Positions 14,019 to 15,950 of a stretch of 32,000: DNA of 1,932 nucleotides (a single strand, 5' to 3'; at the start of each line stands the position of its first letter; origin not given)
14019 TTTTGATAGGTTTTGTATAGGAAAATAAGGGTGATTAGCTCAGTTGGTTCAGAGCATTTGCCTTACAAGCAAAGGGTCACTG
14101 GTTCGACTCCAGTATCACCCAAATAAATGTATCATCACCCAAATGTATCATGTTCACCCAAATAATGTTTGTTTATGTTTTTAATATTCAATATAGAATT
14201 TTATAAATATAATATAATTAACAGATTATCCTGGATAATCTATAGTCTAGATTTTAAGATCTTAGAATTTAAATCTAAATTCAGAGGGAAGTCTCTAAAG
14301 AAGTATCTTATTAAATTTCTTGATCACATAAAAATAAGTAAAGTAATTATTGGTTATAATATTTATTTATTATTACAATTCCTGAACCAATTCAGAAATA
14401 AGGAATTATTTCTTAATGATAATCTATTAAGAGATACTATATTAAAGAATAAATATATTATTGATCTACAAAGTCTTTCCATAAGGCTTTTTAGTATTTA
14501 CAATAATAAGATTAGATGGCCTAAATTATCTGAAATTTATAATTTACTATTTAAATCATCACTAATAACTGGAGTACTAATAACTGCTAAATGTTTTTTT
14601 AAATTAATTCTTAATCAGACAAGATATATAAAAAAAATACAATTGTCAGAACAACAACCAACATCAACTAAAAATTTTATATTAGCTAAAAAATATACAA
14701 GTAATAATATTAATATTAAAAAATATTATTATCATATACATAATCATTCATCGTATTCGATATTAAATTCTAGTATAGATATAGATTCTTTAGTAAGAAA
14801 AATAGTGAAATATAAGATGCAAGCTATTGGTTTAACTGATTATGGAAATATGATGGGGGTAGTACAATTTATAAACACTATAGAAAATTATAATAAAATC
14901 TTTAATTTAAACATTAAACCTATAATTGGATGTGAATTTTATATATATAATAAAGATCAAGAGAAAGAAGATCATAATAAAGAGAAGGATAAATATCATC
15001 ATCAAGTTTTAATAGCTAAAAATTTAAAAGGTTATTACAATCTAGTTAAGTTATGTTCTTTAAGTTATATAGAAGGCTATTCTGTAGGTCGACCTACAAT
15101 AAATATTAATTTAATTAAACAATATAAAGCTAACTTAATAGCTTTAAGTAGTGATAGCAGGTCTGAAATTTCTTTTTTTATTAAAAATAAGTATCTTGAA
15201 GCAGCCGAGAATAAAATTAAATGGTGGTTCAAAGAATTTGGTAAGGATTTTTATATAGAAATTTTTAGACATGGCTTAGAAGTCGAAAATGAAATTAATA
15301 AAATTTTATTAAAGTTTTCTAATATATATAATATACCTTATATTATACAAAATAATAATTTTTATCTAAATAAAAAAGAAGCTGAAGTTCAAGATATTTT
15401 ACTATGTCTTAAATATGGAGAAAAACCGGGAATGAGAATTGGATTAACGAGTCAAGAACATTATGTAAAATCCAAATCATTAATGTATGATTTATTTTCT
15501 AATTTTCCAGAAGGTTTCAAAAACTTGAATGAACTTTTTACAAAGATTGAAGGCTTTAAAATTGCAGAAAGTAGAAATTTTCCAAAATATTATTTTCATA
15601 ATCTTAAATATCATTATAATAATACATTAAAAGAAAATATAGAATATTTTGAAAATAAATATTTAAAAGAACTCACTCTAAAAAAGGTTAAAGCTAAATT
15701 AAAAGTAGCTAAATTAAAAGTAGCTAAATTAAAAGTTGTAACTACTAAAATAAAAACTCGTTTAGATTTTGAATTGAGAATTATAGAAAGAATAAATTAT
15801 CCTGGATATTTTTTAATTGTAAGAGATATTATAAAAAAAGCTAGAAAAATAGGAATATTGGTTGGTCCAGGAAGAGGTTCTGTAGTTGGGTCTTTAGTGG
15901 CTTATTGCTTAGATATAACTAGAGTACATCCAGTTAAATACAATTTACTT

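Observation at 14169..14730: DnaE carries an N-terminal epsilon-exonuclease-like domain in which most of the DEDDh catalytic residues are lost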

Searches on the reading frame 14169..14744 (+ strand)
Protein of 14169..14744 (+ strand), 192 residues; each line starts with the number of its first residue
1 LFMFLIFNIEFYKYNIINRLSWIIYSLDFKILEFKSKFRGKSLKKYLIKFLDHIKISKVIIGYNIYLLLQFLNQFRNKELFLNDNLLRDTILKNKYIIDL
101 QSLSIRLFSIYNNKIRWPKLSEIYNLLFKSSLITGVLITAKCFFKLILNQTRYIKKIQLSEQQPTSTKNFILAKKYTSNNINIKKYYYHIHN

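Call 3: search_protein_families(library=pfam, proteins=[window:14169-14744:+], max_evalue=10)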
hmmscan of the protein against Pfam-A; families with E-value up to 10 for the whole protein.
window:14169-14744:+ (192 aa): 0 families

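Call 4: search_protein_families(library=ncbifam, proteins=[window:14169-14744:+], max_evalue=10)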
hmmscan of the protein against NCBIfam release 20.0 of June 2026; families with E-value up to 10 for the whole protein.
window:14169-14744:+ (192 aa): 1 family
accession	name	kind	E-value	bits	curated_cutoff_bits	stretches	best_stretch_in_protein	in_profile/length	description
NF001843.0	PRK00567.1-4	equivalog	0.16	12.1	142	1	16-79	41-106/135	large-conductance mechanosensitive channel protein MscL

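Call 58: predict_structure(alignment_id=A1)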
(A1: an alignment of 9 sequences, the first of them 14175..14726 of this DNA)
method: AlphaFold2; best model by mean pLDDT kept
length: 184 residues; sequences in the alignment: 9
mean_pLDDT: 42.0   pTM: 0.25
mean pLDDT of the five models: 42.0, 41.1, 37.6, 37.5, 36.0
residues with pLDDT >= 90: 0; 70-90: 0; 50-70: 33; < 50: 151
segments of 3 or more residues with pLDDT < 50: 1-35, 55-65, 71-120, 128-144, 147-149, 155-157, 160-184
pLDDT, mean of each block of 10 residues (from residue 1): 38 42 39 49 59 48 48 39 36 31 33 40 49 39 49 48 36 35 35
secondary structure, 60 per line:
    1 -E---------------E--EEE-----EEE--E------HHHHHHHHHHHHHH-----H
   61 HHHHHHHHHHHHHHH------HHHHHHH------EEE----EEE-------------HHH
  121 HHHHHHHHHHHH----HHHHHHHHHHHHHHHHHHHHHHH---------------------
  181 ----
elements in order: E21-23 E29-31 H41-54 H60-75 H82-88 E95-97 E102-104 H118-132 H137-159

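Call 68: search_solved_structures(query=A1, max_evalue=10, show_alignments=2)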
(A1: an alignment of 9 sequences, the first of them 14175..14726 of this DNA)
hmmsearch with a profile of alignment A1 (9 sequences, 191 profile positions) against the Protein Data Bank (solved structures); distinct sequences matched with E-value up to 10: 0.

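Call 69: predict_structure(alignment_id=A3)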
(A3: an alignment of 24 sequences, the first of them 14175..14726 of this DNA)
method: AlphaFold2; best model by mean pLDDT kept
length: 184 residues; sequences in the alignment: 24
mean_pLDDT: 79.2   pTM: 0.73
mean pLDDT of the five models: 79.2, 78.6, 76.8, 75.8, 74.9
residues with pLDDT >= 90: 78; 70-90: 64; 50-70: 16; < 50: 26
segments of 3 or more residues with pLDDT < 50: 159-163, 165-184
pLDDT, mean of each block of 10 residues (from residue 1): 92 84 94 83 88 94 85 76 71 92 90 92 89 89 88 56 44 38 37
secondary structure, 60 per line:
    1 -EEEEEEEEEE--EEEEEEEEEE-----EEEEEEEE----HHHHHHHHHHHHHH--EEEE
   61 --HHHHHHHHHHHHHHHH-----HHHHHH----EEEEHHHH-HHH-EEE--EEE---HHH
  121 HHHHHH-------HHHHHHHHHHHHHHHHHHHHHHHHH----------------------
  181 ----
elements in order: E2-11 E14-23 E29-36 H41-54 E57-60 H63-78 H84-89 E94-97 H98-101 E107-109 E112-114 H118-126 H134-158

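Call 71: fold_search(model_id=the predicted structure, library=pdb)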
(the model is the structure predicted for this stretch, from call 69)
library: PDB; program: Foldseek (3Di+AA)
matches with E <= 10: 751; with E <= 0.001: 1
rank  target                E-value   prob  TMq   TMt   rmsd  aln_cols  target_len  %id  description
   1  2p1j_B                3.2e-04  1.00  0.49  0.52  13.5       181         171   14  Crystal structure of a polC-type DNA polymerase III exonuclease domain from Thermotoga maritima (released 2007-03-20)
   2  3k5n_A                2.5e-03  1.00  0.49  0.14   5.0       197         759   14  Crystal structure of E.coli Pol II-abasic DNA binary complex (released 2010-02-02)
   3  3k5o_B                3.2e-03  1.00  0.49  0.14   5.2       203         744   14  Crystal structure of E.coli Pol II (released 2010-02-02)
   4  2qxf                  4.1e-03  1.00  0.55  0.26   7.0       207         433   14  Product bound structure of exonuclease I at 1.5 angstrom resolution (released 2008-01-22)
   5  9qpc_A                4.1e-03  1.00  0.47  0.09   6.0       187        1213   16  DNA polymerase with inhibitor (released 2025-09-24)
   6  4js4_B                5.3e-03  1.00  0.55  0.25   5.5       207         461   14  Crystal structure of E. coli Exonuclease I in complex with a dA16 oligonucleotide (released 2013-05-08)
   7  3k5o_A                6.9e-03  1.00  0.44  0.13   4.9       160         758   16  Crystal structure of E.coli Pol II (released 2010-02-02)
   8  4jrq_A                7.3e-03  1.00  0.57  0.25   6.8       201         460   13  Crystal structure of E. coli Exonuclease I in complex with a 5cy-dA13 oligonucleotide (released 2013-05-08)
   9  6wya_A                7.8e-03  0.98  0.45  0.13  10.3       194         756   17  RTX (Reverse Transcription Xenopolymerase) in complex with a DNA duplex and dAMPNPP (released 2020-08-19)
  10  9qrn_A                8.3e-03  0.99  0.47  0.10   6.0       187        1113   16  DNA polymerase without DNA or inhibitor (released 2025-09-24)
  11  8d9d_C                1.0e-02  0.96  0.40  0.09   8.3       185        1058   14  Human DNA polymerase-alpha/primase elongation complex II bound to primer/template (released 2023-04-19)
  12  3hl8                  1.1e-02  1.00  0.56  0.25   7.3       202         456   12  Crystal structure of exonuclease I in complex with inhibitor BCBP (released 2010-01-19)
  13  3c94_A                1.1e-02  1.00  0.58  0.26   6.6       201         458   13  ExoI/SSB-Ct complex (released 2008-07-08)
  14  8oja_A                1.1e-02  0.99  0.48  0.10   8.6       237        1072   11  HSV-1 DNA polymerase-processivity factor complex in exonuclease state (released 2024-04-03)
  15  9bdd_B                1.1e-02  0.82  0.33  0.31  12.1       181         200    8  Cryo-EM Structure of Non-Cognate Substrate Bound in the Entry Site (ES) of Human Mitochondrial Transcription Elongatio (released 2024-09-04)
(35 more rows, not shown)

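Call 76: search_protein_families(library=pfam, alignment_id=A3, max_evalue=1)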
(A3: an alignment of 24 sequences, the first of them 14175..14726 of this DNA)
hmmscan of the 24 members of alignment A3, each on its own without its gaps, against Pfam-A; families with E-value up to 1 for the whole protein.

A. member 1, window:14175-14726:+ (184 aa): 0 families

B. families by the number of members that match (of 24 scanned): 17 families
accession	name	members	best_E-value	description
PF00929.31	RNase_T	17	5.1e-17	Exonuclease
PF01612.26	DNA_pol_A_exo1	5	1.6e-05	3'-5' exonuclease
PF18136.6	DNApol_Exo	5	0.0044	DNA mitochondrial polymerase exonuclease domain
PF04857.26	CAF1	3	0.0014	CAF1 family ribonuclease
PF13482.12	RNase_H_2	2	0.015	RNase_H superfamily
PF21762.3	DEDDh_C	1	0.00016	DNA polymerase III subunit epsilon-like, C-terminal domain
PF05432.16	BSP_II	1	0.007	Bone sialoprotein II (BSP-II)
PF22021.2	RbmA-like_FnIII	1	0.015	RbmA-like, FnIII domain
PF06440.16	DNA_pol3_theta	1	0.017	DNA polymerase III, theta subunit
PF14712.11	Snapin_Pallidin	1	0.062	Snapin/Pallidin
PF03511.20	FANCA_CTD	1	0.067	Fanconi anaemia group A protein C-terminal domain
PF24991.2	Ig_NUP210_4th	1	0.099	NUP210 forth Ig-like domain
PF00043.30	GST_C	1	0.1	Glutathione S-transferase, C-terminal domain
PF13716.11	CRAL_TRIO_2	1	0.11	Divergent CRAL/TRIO domain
PF16473.11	Rv2179c-like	1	0.11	3'-5' exoribonuclease Rv2179c-like domain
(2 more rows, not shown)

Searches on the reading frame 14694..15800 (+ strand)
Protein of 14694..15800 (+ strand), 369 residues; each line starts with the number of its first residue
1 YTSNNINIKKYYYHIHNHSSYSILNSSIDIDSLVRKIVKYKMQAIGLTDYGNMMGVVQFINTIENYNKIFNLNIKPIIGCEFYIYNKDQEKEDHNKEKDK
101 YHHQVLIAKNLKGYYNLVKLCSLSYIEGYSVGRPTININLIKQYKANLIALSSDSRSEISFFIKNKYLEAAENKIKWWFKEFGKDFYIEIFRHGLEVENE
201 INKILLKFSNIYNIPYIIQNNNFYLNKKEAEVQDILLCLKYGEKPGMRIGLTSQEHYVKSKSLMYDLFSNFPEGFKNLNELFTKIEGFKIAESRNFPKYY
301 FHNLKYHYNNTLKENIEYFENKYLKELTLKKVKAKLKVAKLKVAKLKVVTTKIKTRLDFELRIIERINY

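Call 39: search_solved_structures(query=window:14694-15800:+, show_alignments=4, max_evalue=0.00001)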
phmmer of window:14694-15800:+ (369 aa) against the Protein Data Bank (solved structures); distinct sequences matched with E-value up to 0.00001: 12.
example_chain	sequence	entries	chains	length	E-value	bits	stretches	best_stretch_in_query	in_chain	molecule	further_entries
3e0d_A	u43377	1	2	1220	2.5e-35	125.7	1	10-241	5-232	DNA polymerase III subunit alpha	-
2hpi_A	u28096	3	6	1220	6.1e-34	121.1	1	10-241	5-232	DNA polymerase III alpha subunit | DNA polymerase III subunit alpha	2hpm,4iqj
5lew_A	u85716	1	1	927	1.6e-24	90.1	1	12-269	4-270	DNA polymerase III subunit alpha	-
7pu7_A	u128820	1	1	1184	1.9e-24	89.8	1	12-269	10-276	DNA polymerase III subunit alpha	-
4gx8_A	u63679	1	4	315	3e-18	69.5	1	11-281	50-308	DNA polymerase III subunit epsilon,DNA polymerase III subunit alpha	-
4jom_A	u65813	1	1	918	3.1e-18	69.4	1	12-282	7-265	DNA polymerase III subunit alpha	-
4gx9_A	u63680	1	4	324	3.3e-18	69.3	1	11-281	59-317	DNA polymerase III subunit epsilon,DNA polymerase III subunit alpha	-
2hnh_A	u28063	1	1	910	5.6e-17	65.3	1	12-282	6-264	DNA polymerase III alpha subunit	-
2hqa_A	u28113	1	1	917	5.7e-17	65.3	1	12-282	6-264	DNA polymerase III alpha subunit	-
5m1s_A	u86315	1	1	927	5.8e-17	65.2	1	12-282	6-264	DNA polymerase III subunit alpha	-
5fku_A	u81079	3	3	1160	8.4e-17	64.7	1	12-282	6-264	DNA POLYMERASE III SUBUNIT ALPHA | DNA POLYMERASE III ALPHA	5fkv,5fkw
9qpc_A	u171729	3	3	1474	2.4e-07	33.6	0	97-251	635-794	DNA polymerase III PolC-type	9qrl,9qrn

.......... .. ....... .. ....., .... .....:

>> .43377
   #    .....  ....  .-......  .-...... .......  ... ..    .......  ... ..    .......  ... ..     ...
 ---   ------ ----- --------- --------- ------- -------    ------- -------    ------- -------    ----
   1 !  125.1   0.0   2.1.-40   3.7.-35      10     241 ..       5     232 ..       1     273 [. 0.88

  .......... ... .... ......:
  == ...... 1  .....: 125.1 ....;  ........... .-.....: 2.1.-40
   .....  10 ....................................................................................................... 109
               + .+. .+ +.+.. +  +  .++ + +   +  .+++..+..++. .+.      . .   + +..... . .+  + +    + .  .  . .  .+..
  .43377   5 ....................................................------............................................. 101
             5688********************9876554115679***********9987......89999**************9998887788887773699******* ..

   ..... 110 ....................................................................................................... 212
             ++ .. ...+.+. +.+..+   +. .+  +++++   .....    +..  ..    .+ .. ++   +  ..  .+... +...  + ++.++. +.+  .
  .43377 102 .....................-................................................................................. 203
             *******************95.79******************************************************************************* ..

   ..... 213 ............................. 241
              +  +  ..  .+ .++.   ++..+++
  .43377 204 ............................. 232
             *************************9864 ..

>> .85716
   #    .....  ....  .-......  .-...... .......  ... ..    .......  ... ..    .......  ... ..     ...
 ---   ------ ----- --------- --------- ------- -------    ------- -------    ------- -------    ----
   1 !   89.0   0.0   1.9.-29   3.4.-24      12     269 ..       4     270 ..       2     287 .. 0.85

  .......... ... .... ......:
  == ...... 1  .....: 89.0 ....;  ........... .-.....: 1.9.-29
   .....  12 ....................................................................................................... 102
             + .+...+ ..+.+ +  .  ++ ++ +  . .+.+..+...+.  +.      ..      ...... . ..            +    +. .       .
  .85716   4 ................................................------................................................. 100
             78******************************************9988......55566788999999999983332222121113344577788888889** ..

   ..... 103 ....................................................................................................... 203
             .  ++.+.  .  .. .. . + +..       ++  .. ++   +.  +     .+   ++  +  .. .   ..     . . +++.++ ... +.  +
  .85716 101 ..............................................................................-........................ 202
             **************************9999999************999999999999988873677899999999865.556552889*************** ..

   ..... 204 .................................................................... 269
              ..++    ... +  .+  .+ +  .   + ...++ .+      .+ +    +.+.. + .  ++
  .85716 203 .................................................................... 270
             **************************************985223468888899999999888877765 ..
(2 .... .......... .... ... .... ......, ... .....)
